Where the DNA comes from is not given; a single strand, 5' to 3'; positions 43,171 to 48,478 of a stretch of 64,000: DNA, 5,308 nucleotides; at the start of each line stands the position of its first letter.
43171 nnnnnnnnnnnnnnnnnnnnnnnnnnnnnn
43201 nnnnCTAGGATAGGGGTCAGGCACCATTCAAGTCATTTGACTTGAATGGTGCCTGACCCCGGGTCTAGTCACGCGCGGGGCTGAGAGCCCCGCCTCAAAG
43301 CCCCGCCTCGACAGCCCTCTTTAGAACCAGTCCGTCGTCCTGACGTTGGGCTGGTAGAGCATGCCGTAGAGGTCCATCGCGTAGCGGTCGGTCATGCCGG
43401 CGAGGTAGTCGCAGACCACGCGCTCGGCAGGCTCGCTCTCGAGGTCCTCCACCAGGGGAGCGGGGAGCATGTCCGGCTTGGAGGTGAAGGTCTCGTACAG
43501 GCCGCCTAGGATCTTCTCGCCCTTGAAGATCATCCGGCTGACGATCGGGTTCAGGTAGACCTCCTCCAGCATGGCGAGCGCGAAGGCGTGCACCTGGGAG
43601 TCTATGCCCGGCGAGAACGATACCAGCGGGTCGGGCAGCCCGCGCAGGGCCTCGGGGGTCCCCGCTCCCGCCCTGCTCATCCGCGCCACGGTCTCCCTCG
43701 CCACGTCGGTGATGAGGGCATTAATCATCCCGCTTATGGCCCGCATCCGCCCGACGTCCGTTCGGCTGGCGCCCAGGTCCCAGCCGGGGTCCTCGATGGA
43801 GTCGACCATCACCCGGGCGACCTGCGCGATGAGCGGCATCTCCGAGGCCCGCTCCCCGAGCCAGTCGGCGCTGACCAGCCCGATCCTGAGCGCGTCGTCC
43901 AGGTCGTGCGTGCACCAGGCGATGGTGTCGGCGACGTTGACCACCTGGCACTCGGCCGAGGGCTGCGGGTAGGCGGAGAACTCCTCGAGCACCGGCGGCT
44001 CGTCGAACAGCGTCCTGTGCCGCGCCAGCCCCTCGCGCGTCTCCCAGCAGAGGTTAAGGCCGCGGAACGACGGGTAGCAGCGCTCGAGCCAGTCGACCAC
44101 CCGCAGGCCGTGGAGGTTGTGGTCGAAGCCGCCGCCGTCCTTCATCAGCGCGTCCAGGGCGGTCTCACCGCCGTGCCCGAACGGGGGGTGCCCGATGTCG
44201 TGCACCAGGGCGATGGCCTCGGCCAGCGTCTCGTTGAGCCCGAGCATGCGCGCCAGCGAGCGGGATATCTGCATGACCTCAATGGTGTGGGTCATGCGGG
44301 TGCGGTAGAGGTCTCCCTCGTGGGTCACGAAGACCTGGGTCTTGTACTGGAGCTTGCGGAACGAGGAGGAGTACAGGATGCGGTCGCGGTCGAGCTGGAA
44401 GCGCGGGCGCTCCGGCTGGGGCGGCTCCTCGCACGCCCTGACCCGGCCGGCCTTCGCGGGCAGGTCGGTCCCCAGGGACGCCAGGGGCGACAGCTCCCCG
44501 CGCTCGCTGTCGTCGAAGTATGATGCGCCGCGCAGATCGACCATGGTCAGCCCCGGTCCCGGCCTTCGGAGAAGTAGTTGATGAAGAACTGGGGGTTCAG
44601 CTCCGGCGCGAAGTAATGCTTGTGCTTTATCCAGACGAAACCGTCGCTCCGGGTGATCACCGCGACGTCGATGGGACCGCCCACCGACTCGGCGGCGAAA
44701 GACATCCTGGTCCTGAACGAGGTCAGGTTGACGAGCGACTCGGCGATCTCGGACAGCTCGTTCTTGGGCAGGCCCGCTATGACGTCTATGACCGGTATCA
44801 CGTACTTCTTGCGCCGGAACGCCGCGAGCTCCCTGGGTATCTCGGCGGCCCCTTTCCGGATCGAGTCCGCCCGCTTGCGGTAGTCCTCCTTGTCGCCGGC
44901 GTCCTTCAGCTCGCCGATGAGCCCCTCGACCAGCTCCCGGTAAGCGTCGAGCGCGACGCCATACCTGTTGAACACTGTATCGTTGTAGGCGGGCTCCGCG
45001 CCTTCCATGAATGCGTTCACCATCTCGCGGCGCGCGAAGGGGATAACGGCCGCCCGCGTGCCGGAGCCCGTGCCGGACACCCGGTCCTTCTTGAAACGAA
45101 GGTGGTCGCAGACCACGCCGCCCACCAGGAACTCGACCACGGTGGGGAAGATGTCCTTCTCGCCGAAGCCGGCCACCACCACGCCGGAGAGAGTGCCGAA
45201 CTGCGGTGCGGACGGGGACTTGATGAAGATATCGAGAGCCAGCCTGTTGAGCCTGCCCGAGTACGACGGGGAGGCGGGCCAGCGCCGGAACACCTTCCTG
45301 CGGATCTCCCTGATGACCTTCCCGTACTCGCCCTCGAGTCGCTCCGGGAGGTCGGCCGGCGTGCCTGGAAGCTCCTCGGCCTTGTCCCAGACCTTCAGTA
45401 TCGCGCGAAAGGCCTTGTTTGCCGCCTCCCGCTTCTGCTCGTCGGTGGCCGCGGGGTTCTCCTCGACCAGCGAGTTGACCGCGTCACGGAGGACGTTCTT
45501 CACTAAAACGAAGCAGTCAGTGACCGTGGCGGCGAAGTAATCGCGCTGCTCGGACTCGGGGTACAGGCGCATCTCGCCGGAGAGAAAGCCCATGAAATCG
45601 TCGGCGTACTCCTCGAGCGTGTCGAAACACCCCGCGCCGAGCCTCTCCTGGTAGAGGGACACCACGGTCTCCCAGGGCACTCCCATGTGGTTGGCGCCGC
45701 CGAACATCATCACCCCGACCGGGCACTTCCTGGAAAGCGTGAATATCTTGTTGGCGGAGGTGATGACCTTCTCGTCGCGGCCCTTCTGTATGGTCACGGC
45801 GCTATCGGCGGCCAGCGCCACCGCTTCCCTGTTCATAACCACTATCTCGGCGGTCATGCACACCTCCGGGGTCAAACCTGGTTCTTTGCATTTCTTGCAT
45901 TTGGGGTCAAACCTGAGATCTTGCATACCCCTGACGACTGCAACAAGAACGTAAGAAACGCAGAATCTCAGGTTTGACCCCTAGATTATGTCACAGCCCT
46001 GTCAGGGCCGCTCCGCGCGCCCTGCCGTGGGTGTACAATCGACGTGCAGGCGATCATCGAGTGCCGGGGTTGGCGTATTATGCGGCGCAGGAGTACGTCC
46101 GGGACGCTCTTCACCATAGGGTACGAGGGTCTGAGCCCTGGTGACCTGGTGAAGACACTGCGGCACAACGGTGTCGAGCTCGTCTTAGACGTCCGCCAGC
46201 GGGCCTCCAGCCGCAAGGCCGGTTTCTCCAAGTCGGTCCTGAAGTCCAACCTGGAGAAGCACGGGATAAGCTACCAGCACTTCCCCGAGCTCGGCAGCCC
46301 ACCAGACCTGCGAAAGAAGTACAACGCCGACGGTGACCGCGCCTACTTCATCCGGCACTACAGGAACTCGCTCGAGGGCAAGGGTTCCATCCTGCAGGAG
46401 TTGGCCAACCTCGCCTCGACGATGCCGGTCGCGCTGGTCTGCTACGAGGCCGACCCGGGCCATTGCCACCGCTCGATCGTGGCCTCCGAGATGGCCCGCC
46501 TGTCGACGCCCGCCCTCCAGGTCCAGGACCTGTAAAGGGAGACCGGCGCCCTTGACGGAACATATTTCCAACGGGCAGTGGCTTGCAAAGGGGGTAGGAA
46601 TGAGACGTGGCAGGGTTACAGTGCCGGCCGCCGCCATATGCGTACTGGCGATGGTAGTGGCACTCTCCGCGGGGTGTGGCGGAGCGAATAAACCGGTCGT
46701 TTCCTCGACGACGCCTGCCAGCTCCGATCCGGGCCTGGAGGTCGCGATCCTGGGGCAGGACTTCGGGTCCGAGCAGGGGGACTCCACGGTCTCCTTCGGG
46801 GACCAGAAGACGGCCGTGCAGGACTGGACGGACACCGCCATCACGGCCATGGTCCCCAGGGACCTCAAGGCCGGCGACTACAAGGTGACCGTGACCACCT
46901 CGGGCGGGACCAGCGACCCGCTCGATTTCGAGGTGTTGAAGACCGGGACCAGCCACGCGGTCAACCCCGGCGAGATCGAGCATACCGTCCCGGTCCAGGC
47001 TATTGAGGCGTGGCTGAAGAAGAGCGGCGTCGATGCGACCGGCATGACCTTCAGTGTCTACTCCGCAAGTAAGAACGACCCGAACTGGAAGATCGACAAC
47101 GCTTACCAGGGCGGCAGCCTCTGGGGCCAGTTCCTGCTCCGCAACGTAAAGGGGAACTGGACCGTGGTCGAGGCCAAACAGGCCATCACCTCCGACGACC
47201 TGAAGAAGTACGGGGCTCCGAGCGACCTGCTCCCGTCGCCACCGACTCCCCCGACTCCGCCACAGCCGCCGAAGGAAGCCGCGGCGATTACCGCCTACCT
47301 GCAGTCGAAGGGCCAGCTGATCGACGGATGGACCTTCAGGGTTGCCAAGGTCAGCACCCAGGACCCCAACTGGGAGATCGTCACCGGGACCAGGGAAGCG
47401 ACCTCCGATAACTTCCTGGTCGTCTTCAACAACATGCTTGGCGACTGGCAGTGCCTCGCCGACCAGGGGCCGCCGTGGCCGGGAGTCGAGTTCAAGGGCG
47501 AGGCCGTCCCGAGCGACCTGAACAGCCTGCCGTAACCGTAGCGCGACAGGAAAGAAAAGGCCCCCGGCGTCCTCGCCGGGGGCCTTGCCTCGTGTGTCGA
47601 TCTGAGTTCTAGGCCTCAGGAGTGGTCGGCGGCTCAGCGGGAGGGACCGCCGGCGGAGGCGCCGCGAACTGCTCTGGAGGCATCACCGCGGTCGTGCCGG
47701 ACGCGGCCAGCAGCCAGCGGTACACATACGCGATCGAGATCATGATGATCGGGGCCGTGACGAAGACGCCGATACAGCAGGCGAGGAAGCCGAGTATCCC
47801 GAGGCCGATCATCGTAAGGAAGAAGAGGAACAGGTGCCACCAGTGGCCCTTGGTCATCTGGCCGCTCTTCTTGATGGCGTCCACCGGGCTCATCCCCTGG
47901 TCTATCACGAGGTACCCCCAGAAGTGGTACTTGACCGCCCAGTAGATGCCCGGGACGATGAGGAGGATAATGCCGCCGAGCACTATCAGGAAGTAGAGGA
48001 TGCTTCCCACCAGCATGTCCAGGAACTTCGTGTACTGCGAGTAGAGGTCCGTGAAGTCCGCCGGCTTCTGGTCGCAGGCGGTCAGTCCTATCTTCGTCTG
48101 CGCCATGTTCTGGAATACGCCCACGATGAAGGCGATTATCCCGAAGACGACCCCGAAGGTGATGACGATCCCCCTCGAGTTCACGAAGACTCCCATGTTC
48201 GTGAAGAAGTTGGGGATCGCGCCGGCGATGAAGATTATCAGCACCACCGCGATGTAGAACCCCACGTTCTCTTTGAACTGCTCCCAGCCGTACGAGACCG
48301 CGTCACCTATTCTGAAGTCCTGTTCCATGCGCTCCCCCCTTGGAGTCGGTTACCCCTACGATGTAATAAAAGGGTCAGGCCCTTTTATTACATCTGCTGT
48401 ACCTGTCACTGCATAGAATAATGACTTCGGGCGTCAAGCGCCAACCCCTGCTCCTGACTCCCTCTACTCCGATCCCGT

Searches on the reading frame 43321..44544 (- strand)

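Call 28: search_protein_families(library=pfam, proteins=[window:43321-44544:-], max_evalue=0.001)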
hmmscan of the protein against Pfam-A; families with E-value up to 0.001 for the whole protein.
window:43321-44544:- (407 aa): 2 families
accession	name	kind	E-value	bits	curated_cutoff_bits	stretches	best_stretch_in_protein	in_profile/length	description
PF13286.11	HD_assoc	-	3.6e-19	69.5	22.2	1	308-393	1-89/91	Phosphohydrolase-associated domain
PF01966.28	HD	-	3.6e-14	53.5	22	1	84-209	2-114/116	HD domain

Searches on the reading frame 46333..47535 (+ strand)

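Call 28: search_protein_families(library=pfam, proteins=[window:46333-47535:+], max_evalue=0.001)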
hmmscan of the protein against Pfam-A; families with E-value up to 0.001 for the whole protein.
window:46333-47535:+ (400 aa): 1 family
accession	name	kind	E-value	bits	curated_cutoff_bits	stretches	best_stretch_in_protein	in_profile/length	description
PF01833.30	TIG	-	2.5e-13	50.3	20.9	1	121-200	1-83/84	IPT/TIG domain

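Call 37: search_protein_families(library=pfam, proteins=[window:46333-47535:+], max_evalue=10)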
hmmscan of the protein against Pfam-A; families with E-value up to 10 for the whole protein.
window:46333-47535:+ (400 aa): 2 families
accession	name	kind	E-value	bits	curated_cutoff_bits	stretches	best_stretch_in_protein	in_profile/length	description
PF01833.30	TIG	-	2.5e-13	50.3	20.9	1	121-200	1-83/84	IPT/TIG domain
PF14734.12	DUF4469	-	0.012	16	22.6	1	164-194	60-90/101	Domain of unknown function (DUF4469) with IG-like fold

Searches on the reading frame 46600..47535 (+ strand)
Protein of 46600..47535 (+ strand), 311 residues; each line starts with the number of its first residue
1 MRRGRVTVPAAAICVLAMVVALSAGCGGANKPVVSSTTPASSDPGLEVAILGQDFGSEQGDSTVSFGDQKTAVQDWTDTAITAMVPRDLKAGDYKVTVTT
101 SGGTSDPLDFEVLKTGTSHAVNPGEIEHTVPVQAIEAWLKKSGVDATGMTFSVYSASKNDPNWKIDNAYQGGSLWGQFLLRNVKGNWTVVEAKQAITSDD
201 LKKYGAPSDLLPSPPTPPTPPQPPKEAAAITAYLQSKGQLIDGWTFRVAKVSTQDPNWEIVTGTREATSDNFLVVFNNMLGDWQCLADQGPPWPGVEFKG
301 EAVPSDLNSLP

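Call 74: search_protein_families(library=ncbifam, proteins=[window:46600-47535:+], max_evalue=0.01)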
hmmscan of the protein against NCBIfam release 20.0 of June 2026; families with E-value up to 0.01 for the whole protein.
window:46600-47535:+ (311 aa): 4 families
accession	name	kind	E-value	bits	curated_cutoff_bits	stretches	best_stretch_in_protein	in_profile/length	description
NF058597.1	CoaZ_rpt_PGGG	domain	9.7e-07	28.8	30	1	31-112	2-88/88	choice-of-anchor Z repeating domain-containing protein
NF047769.1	LIC10067_lipo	equivalog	1.9e-06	27.3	200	1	32-108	37-120/239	LIC10067 family putative lipoprotein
TIGR03437.1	Soli_cterm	paralog_domain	8.1e-05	22.5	29.05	1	53-114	23-96/225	Solibacter uncharacterized C-terminal domain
NF058595.1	invert_tail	domain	0.00016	22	37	1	2-41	48-89/113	lipo-invert putative C-terminal anchoring domain-containing protein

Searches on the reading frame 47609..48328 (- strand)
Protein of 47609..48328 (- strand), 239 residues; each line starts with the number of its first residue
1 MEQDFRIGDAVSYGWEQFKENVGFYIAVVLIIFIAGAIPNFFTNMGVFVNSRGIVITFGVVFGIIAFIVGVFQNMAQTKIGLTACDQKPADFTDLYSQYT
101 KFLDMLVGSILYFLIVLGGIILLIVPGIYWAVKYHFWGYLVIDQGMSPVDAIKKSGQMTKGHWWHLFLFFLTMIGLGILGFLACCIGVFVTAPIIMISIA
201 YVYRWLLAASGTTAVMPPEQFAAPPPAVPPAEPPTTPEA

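Call 28: search_protein_families(library=pfam, proteins=[window:47609-48328:-], max_evalue=0.001)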
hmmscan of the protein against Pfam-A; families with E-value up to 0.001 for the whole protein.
window:47609-48328:- (239 aa): 1 family
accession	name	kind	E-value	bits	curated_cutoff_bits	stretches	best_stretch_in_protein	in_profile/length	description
PF06161.16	DUF975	-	4.5e-08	33.7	34.8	1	83-207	130-240/243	Protein of unknown function (DUF975)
